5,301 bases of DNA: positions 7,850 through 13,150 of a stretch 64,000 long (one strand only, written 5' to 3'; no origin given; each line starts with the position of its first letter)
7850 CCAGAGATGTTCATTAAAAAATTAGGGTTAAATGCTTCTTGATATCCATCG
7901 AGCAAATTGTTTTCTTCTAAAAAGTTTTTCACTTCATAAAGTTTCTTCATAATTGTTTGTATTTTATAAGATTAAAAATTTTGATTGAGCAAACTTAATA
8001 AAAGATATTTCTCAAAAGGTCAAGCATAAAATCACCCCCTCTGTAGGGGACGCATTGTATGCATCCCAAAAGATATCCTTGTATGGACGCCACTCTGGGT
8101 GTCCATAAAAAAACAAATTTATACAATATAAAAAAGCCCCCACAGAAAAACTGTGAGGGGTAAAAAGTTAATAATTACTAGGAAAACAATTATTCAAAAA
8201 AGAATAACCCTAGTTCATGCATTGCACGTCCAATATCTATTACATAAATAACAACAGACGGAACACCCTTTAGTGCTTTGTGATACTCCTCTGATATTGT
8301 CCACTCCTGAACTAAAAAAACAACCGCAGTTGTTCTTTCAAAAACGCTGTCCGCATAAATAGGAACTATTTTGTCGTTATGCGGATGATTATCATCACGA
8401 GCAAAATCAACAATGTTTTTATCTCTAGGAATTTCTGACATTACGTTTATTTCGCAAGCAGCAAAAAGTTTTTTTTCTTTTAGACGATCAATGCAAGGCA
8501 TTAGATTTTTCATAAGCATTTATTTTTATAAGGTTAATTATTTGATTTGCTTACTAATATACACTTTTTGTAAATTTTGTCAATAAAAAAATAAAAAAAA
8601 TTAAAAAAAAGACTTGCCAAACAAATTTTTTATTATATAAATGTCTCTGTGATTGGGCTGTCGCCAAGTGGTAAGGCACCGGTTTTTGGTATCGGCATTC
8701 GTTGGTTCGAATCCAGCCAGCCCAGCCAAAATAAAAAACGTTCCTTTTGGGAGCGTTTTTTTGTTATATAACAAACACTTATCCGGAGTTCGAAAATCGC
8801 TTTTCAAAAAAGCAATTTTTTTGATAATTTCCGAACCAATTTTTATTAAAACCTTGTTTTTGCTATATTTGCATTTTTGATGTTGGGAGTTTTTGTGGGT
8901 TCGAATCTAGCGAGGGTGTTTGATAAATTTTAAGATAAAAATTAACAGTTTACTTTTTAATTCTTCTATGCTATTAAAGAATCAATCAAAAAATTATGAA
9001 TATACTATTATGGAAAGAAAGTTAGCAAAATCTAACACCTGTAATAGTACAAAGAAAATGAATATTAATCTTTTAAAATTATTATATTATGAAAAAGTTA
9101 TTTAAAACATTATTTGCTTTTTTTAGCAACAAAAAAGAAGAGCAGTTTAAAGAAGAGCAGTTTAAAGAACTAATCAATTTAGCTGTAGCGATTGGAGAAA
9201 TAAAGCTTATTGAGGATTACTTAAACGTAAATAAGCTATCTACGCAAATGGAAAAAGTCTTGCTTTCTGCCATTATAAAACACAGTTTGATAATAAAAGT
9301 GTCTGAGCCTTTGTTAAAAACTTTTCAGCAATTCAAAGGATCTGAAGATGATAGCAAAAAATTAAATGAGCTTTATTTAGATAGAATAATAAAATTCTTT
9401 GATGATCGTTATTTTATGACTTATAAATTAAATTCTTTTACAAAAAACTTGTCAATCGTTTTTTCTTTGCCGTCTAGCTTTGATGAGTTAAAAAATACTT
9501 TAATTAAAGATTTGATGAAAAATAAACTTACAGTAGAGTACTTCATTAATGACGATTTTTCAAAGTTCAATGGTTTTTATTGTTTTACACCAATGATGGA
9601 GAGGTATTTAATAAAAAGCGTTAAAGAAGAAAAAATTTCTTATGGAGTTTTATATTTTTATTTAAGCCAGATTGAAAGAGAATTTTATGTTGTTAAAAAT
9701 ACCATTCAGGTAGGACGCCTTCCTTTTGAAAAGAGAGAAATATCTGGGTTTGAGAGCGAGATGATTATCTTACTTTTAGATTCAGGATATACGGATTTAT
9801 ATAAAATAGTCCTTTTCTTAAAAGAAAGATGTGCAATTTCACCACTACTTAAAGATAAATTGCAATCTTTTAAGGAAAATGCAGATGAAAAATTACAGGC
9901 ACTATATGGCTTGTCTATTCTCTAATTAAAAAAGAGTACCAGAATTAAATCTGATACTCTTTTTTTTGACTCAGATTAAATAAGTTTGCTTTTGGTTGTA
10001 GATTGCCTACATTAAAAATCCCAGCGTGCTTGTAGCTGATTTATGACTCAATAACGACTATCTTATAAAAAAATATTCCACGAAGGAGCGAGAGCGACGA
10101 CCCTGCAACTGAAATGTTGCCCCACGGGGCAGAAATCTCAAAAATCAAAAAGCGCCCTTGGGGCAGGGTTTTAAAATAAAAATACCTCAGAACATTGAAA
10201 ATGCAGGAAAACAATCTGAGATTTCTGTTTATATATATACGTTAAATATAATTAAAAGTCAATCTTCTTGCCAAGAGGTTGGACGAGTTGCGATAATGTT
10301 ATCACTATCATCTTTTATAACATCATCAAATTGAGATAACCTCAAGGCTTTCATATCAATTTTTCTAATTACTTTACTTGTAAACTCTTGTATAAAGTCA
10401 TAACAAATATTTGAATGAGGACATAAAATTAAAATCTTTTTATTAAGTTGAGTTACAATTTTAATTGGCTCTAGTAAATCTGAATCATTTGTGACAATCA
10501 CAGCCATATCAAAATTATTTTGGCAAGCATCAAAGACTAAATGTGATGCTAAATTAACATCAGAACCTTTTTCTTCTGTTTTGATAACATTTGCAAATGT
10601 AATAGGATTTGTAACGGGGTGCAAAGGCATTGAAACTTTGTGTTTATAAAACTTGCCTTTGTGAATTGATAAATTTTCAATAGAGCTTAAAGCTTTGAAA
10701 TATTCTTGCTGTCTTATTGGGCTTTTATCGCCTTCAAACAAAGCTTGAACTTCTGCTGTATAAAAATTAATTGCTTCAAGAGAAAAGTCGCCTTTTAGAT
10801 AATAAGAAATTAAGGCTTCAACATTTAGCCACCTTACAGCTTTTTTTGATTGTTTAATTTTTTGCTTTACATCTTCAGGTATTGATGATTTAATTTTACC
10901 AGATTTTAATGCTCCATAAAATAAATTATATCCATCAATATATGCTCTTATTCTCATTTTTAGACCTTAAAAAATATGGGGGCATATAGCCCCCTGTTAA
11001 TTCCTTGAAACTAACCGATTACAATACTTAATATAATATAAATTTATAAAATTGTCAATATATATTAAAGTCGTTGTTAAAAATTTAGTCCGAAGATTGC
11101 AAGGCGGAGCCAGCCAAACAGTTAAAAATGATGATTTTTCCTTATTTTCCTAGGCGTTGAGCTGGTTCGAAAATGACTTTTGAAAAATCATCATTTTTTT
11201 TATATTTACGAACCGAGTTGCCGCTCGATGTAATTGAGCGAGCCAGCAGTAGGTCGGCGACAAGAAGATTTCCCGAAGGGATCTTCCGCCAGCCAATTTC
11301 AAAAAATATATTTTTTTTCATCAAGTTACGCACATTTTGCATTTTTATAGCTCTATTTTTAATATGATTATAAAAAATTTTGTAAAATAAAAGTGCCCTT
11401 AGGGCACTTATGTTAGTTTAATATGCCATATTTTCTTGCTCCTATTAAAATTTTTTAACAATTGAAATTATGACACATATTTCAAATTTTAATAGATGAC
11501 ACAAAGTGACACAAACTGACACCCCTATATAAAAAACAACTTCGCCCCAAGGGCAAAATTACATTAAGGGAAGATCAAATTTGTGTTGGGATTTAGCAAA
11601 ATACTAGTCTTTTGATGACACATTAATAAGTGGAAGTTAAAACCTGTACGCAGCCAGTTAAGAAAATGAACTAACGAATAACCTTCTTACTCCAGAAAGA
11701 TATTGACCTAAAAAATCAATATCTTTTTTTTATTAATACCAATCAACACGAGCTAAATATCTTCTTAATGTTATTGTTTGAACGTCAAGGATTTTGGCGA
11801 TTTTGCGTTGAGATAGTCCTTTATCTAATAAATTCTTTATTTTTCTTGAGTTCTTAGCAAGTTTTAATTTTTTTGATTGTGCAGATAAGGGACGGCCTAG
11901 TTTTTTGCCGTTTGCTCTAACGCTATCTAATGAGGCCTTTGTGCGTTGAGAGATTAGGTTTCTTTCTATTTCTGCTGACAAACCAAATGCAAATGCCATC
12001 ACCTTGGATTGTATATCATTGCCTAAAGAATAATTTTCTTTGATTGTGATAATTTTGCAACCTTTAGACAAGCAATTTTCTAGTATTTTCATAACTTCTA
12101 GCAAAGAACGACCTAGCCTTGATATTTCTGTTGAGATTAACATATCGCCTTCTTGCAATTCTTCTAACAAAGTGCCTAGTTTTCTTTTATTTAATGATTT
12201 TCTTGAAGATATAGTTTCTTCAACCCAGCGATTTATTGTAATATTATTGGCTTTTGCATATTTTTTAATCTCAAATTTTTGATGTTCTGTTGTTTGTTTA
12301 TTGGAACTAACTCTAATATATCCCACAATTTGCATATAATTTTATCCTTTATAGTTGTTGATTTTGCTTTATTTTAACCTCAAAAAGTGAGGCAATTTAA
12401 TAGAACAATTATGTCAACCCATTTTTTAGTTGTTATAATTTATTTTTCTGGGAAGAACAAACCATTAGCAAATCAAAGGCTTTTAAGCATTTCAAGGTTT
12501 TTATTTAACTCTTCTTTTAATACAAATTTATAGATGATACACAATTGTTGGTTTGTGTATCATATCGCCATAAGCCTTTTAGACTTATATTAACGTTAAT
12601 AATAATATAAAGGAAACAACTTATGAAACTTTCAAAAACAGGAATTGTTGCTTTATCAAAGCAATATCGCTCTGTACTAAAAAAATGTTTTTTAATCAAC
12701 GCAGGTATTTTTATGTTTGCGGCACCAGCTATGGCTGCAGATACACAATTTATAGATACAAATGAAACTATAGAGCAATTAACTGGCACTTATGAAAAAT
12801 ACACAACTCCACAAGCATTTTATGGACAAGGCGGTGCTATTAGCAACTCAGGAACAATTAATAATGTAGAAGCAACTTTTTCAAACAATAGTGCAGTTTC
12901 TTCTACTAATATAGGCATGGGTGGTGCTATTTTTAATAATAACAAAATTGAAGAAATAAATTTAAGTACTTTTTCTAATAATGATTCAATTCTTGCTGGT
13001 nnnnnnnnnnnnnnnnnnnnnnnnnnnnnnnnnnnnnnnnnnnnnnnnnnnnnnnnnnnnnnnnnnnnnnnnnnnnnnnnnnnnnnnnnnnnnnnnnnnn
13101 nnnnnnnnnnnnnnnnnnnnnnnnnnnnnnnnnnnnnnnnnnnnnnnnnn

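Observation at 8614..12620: tRNA-Gln-associated mini-island (hypothetical gene, NYN nuclease-like gene, small serine recombinase) with phased TGACACA iterons, abutting the autotransporter promoter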

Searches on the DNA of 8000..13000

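Call 6: search_rna_families(source=window, start=8000, end=13000, threshold=evalue, max_evalue=1)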
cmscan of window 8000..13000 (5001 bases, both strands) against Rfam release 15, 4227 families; matches with E-value up to 1: 3.
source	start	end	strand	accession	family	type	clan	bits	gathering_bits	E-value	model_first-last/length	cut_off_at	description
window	8654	8725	+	RF00005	tRNA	Gene; tRNA;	CL00001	57.5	29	6.9e-11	1-71/71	no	tRNA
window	10905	10999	+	RF00082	SraG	Gene; sRNA;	-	26.5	50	0.17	1-177/177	no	SraG RNA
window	8789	8835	-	RF01363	CRISPR-DR50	Gene; CRISPR;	-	26.3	47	0.71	1-46/46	no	CRISPR RNA direct repeat element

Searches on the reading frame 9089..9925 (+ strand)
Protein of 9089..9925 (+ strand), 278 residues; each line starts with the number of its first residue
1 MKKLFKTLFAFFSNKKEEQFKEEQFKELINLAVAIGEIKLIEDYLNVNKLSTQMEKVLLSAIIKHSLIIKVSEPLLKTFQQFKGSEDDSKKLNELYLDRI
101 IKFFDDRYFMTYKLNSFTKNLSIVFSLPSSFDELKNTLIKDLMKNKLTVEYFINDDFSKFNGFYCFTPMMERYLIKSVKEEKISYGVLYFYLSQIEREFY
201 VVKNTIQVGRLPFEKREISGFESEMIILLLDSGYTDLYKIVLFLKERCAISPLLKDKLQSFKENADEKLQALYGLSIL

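Call 4: search_protein_families(library=pfam, proteins=[window:9089-9925:+], max_evalue=0.01)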
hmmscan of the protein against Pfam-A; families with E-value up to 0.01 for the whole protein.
window:9089-9925:+ (278 aa): 0 families

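Call 18: search_protein_families(library=ncbifam, proteins=[window:9089-9925:+], max_evalue=0.01)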
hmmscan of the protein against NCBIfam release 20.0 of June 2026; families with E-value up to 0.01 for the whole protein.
window:9089-9925:+ (278 aa): 0 families

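Call 54: search_protein_families(library=padloc, proteins=[window:9089-9925:+], max_evalue=0.01)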
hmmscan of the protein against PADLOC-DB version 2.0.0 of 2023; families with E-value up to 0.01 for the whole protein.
window:9089-9925:+ (278 aa): 0 families

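Call 81: search_protein_representatives(protein=window:9089-9925:+)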
Query: 278 residues. Proteins with E-value up to 0.001 (for the whole library): 1; up to 1e-10: 1; up to 1e-30: 1. The best 1 are listed.
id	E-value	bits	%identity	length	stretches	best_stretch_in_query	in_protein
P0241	4.4e-170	580.2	100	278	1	1-278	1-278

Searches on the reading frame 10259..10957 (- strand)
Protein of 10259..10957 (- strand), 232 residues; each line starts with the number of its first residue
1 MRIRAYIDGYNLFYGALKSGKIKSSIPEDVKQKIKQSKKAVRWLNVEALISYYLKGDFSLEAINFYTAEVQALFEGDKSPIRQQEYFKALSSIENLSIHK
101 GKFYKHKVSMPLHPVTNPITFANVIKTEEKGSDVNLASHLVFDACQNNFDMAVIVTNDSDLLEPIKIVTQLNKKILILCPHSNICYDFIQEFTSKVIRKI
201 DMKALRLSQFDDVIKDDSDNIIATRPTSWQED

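Call 4: search_protein_families(library=pfam, proteins=[window:10259-10957:-], max_evalue=0.01)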
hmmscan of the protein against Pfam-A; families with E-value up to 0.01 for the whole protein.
window:10259-10957:- (232 aa): 1 family
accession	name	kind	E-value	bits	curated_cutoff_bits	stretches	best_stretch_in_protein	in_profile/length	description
PF01936.24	NYN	-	4.6e-06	27.6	24.2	1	6-180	5-126/145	NYN domain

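Call 18: search_protein_families(library=ncbifam, proteins=[window:10259-10957:-], max_evalue=0.01)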
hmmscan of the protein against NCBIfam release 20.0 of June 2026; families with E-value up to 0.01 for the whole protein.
window:10259-10957:- (232 aa): 0 families

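Call 54: search_protein_families(library=padloc, proteins=[window:10259-10957:-], max_evalue=0.01)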
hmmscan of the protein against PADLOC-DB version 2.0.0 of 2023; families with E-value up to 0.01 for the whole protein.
window:10259-10957:- (232 aa): 1 family
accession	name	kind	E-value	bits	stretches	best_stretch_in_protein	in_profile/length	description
PDLC04163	HEC-09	-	1.5e-35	120.7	1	2-230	3-203/203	-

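Call 55: find_homologous_proteins(query=window:10259-10957:-, max_evalue=0.00001)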
Query window:10259-10957:- (232 aa): 3477 proteins with E <= 0.00001 among 3764 candidates; the best 120 are listed.
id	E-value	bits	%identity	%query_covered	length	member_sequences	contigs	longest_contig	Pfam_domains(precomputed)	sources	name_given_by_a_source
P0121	2.6e-149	513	100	100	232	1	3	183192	PF01936.25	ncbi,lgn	ncbi:MAG: NYN domain-containing protein [Alphaproteobacteria bacterium]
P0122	1.3e-104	367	68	100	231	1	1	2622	PF01936.25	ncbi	-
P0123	5.4e-92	326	62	100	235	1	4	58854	PF01936.25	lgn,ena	-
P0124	5.6e-83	296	57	99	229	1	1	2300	PF01936.25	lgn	-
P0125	3.3e-82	294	57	99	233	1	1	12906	PF01936.25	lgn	-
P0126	1.1e-81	292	57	99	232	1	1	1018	-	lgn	-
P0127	3.5e-81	290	55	99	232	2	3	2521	PF01936.25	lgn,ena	-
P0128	2.3e-80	288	58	99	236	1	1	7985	PF01936.25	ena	-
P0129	4.0e-76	274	54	99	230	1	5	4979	PF01936.25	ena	-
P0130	9.8e-74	266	53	99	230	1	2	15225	PF01936.25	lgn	-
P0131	2.8e-72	261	52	99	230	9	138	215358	-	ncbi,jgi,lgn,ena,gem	jgi:hypothetical protein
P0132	1.5e-69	252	49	99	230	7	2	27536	-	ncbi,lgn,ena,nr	ncbi:MAG: NYN domain-containing protein [Alphaproteobacteria bacterium]|nr:NYN domain-containing pro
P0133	5.6e-66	241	52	92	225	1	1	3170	PF01936.25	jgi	jgi:uncharacterized LabA/DUF88 family protein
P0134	1.1e-65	240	51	99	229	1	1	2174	PF01936.25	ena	-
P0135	1.1e-65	240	50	99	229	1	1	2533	PF01936.25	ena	-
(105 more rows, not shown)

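Call 56: find_encoding_contigs(protein=P0123, flank=6000, max_places=3)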
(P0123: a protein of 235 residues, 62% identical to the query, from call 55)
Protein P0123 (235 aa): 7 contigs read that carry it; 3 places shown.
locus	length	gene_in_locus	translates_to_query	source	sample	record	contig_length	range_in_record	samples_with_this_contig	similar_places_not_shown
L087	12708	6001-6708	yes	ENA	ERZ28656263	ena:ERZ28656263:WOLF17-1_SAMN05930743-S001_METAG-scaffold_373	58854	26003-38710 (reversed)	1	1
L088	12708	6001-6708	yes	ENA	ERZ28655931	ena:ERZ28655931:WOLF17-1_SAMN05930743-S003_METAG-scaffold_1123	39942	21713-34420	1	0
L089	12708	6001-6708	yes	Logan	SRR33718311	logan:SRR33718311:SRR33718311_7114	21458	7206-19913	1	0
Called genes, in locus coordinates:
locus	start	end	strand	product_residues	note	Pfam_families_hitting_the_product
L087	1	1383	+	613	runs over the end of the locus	PF11412:DsbD_N, PF02683:DsbD_TM, PF13899:Thioredoxin_7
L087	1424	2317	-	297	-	PF02698:DUF218 (weak)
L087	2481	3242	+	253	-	PF11967:RecO_N, PF02565:RecO_C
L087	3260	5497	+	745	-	PF00521:DNA_topoisoIV, PF03989:DNA_gyraseA_C (faint)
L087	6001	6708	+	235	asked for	PF01936:NYN (weak)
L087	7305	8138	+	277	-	PF00800:PDT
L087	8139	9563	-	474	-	PF00512:HisKA, PF02518:HATPase_c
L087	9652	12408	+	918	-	PF01624:MutS_I, PF05188:MutS_II, PF05192:MutS_III, PF05190:MutS_IV, PF00488:MutS_V, PF27441:MutS_C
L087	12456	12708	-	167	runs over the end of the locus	-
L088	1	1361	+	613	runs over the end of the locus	PF11412:DsbD_N, PF02683:DsbD_TM, PF13899:Thioredoxin_7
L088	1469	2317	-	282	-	-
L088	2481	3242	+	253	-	PF11967:RecO_N, PF02565:RecO_C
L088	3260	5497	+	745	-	PF00521:DNA_topoisoIV, PF03989:DNA_gyraseA_C (faint)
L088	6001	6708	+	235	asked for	PF01936:NYN (weak)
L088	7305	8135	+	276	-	PF00800:PDT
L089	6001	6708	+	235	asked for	PF01936:NYN (weak)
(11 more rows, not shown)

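Call 57: find_encoding_contigs(protein=P0122, flank=6000, max_places=3)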
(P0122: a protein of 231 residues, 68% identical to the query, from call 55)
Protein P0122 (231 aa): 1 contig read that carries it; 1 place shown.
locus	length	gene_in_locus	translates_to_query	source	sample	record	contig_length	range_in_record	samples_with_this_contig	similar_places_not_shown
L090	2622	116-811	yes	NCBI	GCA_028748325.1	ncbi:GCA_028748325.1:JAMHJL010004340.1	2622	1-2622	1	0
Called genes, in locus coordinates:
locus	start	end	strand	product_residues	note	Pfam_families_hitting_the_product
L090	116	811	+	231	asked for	PF01936:NYN (weak)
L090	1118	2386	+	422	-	PF00365:PFK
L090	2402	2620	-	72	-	?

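Call 58: find_encoding_contigs(protein=P0131, flank=6000, max_places=4)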
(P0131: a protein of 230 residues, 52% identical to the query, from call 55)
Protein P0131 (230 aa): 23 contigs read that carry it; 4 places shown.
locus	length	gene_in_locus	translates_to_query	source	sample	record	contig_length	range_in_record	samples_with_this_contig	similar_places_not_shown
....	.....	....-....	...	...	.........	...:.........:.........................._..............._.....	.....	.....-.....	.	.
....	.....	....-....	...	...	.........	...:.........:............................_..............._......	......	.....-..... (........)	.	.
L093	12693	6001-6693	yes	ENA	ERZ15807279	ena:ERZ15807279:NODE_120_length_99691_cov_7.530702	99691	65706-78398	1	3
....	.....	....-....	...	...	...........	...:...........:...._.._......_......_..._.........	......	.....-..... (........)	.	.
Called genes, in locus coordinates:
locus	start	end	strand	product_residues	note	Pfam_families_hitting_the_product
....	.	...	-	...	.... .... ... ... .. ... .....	-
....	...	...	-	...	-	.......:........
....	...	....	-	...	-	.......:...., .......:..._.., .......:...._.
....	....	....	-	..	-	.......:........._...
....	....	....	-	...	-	-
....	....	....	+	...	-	-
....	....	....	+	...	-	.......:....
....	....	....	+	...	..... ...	-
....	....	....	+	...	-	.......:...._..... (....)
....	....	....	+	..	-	-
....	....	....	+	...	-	-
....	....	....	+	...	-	-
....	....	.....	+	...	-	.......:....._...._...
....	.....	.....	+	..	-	-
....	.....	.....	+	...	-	-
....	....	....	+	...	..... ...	-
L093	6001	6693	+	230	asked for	-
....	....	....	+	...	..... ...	-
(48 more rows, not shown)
